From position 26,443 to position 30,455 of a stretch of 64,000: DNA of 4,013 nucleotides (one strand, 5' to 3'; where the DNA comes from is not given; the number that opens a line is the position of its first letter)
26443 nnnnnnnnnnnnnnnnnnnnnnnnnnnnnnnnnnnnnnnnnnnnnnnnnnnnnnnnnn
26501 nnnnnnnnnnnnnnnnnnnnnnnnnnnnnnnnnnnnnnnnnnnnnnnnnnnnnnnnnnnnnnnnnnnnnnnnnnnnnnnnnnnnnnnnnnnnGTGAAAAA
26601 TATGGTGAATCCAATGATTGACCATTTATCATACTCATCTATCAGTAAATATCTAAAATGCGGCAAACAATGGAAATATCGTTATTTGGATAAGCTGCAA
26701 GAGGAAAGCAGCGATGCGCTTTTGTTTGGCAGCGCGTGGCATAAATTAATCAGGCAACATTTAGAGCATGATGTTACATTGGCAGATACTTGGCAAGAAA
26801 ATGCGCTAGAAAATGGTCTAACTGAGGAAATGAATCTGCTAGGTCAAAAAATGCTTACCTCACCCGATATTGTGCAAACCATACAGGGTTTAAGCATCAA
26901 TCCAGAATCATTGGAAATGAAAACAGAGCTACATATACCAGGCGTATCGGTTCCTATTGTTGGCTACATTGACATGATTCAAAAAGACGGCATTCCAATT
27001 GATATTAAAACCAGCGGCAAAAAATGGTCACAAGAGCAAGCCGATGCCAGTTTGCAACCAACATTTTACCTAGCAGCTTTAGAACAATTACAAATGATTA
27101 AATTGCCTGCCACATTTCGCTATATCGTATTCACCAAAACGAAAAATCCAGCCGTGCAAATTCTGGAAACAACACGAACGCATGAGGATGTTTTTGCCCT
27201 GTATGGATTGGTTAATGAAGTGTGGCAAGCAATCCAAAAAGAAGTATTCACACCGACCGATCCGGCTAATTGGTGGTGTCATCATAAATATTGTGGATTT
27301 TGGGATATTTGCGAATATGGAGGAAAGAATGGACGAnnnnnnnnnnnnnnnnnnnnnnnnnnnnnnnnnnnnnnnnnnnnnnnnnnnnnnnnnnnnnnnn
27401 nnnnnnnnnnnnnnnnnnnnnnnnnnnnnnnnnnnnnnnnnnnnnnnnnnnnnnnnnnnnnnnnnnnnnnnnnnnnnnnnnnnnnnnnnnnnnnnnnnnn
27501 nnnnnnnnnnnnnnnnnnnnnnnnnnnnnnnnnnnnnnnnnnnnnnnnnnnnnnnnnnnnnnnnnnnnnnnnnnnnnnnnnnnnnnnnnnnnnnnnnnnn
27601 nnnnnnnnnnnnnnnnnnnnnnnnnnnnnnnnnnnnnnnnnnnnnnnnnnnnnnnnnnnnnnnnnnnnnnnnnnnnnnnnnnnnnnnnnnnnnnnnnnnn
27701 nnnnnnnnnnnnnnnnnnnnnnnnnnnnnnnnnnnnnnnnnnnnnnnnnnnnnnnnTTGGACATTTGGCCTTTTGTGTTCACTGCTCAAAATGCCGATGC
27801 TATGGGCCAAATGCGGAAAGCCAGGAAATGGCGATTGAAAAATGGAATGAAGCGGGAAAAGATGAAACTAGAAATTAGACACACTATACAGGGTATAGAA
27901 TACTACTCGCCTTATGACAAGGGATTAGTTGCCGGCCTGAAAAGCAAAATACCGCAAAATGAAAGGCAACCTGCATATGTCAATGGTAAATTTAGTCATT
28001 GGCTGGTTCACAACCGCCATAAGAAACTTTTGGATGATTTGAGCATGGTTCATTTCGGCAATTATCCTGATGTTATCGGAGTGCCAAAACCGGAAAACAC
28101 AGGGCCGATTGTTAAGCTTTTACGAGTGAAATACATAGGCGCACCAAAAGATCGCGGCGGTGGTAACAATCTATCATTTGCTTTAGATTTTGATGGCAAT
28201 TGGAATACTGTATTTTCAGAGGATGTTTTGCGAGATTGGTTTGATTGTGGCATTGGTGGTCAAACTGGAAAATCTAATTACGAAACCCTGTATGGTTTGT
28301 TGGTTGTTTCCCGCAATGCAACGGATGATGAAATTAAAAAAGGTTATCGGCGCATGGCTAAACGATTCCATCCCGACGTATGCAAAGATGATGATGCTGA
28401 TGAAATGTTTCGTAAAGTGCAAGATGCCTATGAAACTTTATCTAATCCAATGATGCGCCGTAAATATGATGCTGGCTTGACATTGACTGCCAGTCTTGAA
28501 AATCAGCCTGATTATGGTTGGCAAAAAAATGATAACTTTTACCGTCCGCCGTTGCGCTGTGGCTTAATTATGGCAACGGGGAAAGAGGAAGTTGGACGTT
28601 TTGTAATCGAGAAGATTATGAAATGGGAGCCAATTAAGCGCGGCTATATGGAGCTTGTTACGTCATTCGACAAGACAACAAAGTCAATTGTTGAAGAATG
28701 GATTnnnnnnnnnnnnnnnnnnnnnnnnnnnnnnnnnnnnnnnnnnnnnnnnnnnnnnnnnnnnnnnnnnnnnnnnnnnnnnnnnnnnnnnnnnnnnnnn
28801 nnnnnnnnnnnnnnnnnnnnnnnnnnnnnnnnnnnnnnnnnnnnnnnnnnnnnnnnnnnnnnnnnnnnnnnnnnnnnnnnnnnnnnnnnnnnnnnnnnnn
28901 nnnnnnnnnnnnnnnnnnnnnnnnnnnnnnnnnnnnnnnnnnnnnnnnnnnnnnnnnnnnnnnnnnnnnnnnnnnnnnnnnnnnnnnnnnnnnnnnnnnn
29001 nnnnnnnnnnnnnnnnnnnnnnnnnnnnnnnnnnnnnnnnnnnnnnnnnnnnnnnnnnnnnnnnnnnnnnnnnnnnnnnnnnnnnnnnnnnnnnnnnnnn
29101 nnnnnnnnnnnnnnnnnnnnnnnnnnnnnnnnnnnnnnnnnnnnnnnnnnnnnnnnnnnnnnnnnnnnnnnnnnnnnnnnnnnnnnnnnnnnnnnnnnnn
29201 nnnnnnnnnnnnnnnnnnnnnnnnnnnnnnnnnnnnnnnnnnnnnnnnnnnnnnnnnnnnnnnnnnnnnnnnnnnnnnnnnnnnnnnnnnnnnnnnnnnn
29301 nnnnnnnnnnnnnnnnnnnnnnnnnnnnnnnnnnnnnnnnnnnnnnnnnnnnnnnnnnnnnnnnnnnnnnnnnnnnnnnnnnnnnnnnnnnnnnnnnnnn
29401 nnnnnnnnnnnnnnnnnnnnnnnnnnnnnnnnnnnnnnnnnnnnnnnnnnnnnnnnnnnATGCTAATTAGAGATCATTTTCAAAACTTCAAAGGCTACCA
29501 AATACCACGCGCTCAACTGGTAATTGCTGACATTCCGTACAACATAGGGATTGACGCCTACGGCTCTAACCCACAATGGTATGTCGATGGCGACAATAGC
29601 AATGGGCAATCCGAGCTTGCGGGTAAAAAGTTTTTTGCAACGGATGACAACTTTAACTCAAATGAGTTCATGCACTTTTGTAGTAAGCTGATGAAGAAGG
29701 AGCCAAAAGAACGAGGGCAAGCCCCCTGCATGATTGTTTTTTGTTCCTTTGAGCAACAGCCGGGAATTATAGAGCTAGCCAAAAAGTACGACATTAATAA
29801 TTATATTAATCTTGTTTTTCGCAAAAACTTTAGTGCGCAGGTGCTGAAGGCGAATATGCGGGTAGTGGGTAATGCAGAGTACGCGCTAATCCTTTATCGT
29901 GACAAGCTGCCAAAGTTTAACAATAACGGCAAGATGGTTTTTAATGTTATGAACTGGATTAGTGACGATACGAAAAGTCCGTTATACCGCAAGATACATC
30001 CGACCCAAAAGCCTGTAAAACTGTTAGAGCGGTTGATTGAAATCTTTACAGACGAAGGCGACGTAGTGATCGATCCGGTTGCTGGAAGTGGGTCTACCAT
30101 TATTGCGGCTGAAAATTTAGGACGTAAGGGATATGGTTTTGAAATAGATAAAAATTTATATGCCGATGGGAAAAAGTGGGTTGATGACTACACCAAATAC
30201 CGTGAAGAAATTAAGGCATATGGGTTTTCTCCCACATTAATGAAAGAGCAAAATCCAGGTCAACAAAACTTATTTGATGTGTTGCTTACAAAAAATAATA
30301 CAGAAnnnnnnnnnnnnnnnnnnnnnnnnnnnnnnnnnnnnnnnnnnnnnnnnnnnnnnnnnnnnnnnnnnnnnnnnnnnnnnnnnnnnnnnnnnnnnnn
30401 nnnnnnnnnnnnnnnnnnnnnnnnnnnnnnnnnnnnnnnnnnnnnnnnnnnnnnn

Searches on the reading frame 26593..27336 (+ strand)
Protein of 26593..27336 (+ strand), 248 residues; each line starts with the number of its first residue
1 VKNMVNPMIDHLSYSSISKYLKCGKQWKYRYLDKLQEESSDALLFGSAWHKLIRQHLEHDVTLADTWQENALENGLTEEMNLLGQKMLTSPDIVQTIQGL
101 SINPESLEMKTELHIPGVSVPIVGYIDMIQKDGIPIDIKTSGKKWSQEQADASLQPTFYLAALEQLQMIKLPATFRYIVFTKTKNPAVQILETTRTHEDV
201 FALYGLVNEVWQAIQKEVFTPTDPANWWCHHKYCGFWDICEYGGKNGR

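Call 80: search_protein_families(library=pfam, proteins=[window:26593-27336:+], max_evalue=0.001)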
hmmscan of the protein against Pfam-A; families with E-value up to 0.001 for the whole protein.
window:26593-27336:+ (248 aa): 2 families
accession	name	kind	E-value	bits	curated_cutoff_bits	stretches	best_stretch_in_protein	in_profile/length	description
PF12705.13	PDDEXK_1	-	4.4e-24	86.2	22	1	11-241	1-247/247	PD-(D/E)XK nuclease superfamily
PF12684.13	DUF3799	-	1.8e-05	25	26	1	13-216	1-217/233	PDDEXK-like domain of unknown function (DUF3799)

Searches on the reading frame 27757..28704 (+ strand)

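Call 80: search_protein_families(library=pfam, proteins=[window:27757-28704:+], max_evalue=0.001)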
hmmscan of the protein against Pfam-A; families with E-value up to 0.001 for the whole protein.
window:27757-28704:+ (316 aa): 1 family
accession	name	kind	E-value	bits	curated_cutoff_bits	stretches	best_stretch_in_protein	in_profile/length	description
PF00226.36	DnaJ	-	3.1e-21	75.7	27.8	1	178-238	2-63/63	DnaJ domain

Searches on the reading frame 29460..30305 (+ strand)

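Call 80: search_protein_families(library=pfam, proteins=[window:29460-30305:+], max_evalue=0.001)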
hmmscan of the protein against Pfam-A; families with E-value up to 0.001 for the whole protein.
window:29460-30305:+ (282 aa): 1 family
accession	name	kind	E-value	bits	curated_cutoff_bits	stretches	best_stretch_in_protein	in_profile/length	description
PF01555.25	N6_N4_Mtase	-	1.6e-30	107.2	26.7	1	19-235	2-217/221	DNA methylase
